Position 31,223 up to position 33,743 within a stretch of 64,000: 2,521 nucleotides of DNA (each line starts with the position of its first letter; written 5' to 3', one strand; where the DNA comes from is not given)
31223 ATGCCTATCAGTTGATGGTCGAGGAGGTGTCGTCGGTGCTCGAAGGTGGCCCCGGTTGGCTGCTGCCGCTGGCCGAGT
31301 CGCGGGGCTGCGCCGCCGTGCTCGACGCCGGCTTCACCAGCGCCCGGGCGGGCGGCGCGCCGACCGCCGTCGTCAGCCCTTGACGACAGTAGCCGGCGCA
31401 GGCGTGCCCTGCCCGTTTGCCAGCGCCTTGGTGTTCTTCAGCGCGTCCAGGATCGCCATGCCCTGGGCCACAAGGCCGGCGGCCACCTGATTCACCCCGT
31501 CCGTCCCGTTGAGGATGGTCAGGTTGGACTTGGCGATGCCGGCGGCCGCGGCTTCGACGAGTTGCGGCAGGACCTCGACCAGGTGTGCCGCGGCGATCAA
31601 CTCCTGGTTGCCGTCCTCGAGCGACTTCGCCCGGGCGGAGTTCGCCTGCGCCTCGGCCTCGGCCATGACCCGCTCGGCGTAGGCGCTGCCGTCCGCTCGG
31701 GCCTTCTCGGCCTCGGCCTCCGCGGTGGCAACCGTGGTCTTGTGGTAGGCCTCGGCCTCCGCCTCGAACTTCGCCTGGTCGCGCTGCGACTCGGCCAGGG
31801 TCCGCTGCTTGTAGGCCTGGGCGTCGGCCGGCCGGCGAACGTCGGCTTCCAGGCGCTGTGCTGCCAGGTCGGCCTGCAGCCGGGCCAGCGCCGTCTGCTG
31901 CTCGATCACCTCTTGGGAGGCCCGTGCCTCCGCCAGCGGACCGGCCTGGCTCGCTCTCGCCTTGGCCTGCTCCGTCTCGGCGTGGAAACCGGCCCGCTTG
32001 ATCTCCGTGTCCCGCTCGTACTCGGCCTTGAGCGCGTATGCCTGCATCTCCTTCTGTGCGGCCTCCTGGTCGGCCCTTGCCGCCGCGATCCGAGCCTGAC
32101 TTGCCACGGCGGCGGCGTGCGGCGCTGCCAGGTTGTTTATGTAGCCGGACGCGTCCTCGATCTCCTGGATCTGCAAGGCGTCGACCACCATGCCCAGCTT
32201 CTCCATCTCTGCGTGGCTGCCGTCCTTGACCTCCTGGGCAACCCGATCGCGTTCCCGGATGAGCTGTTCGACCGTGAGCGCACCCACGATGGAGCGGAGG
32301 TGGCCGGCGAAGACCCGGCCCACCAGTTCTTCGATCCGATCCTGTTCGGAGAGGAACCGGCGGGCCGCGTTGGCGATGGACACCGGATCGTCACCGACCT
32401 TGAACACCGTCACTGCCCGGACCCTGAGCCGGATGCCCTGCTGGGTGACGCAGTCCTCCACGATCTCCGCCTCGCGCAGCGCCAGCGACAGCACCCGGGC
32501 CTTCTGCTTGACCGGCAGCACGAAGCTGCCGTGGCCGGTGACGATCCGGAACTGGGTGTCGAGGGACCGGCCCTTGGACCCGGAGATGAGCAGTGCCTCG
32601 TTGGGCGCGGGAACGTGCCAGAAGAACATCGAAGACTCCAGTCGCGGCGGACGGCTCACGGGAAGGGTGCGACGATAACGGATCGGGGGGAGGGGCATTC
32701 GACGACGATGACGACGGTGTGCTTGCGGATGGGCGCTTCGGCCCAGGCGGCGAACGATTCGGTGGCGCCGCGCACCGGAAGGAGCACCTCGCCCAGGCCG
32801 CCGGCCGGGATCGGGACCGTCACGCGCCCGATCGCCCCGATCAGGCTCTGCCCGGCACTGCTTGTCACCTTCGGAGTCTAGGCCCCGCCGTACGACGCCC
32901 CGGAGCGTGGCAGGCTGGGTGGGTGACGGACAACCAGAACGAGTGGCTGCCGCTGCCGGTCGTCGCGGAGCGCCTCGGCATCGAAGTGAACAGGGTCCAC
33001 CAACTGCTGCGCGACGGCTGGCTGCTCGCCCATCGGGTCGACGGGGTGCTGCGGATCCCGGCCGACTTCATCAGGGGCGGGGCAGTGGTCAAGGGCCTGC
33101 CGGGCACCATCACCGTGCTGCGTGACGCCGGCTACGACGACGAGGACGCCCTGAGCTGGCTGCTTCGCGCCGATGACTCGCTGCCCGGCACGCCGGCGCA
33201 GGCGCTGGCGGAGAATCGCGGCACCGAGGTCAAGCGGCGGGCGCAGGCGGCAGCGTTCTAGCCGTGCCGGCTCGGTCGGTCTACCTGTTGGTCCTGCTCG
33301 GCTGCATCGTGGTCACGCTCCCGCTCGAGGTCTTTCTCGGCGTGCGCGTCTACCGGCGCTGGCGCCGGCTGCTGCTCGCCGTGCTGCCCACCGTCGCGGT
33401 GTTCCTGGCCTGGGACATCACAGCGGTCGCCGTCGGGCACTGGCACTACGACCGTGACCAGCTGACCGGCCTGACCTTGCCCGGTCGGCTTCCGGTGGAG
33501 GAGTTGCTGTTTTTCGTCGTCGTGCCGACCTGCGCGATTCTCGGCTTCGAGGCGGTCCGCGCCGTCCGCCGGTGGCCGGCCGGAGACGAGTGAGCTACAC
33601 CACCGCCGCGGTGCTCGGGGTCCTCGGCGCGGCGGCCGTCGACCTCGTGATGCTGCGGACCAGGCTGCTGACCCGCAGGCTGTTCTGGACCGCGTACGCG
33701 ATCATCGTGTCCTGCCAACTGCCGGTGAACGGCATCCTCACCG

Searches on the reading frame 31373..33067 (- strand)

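Call 8: search_protein_families(library=ncbifam, proteins=[window:31373-33067:-], max_evalue=0.001)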
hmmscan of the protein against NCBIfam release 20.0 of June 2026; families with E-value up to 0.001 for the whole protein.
window:31373-33067:- (564 aa): 1 family
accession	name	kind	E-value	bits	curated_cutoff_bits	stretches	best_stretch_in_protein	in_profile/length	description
NF058507.1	FlotScfldFlot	equivalog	3.6e-46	158.2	700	1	171-520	49-433/477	flotillin lipid rafts scaffold protein FloT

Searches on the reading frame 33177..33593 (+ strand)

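Call 8: search_protein_families(library=ncbifam, proteins=[window:33177-33593:+], max_evalue=0.001)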
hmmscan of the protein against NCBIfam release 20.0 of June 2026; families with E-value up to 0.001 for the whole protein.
window:33177-33593:+ (138 aa): 1 family
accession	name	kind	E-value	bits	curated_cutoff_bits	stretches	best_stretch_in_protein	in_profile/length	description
TIGR03462.1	CarR_dom_SF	subfamily_domain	1.6e-20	73.4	39.4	1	36-123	3-88/89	lycopene cyclase domain-containing protein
